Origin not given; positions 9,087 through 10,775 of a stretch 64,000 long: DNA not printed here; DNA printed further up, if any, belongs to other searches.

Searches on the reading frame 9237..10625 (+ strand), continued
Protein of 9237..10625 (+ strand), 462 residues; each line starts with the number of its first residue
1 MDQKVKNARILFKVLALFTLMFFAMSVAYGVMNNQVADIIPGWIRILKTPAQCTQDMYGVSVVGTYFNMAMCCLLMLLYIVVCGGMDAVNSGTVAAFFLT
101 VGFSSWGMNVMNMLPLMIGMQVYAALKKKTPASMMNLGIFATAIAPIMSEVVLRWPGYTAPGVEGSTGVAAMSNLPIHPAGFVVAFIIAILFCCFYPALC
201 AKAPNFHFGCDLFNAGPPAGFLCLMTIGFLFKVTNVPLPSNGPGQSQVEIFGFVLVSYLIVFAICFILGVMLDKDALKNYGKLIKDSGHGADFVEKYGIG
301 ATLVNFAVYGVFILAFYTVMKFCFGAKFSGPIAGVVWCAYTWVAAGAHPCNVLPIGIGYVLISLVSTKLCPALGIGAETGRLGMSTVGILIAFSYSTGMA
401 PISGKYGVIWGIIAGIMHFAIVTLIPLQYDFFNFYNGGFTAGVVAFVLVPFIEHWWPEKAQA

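Call 98: search_protein_representatives(protein=window:9237-10622:+)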
Query: 462 residues. Proteins with E-value up to 0.001 (for the whole library): 625; up to 1e-10: 318; up to 1e-30: 41. The best 150 are listed.
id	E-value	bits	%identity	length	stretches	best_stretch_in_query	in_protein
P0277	1.3e-155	535.6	54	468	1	6-456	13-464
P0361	3.6e-69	250.6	39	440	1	3-458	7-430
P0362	2.5e-62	228.0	76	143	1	1-138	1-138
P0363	2.4e-61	224.8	37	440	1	4-461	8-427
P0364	6.2e-59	216.8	38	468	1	8-459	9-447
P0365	1.9e-56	208.6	36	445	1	7-459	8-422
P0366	1.5e-54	202.4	35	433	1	16-454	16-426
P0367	1.1e-53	199.5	34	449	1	16-456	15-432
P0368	1.2e-53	199.5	37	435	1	14-456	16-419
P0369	1.2e-51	192.7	33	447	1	11-459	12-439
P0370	1.6e-50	189.1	37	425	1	21-459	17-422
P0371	7.4e-47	177.0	32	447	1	17-461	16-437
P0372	5.6e-45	170.8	34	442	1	5-459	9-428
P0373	1.3e-44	169.6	28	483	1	7-458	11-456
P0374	1.3e-44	169.6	33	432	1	24-461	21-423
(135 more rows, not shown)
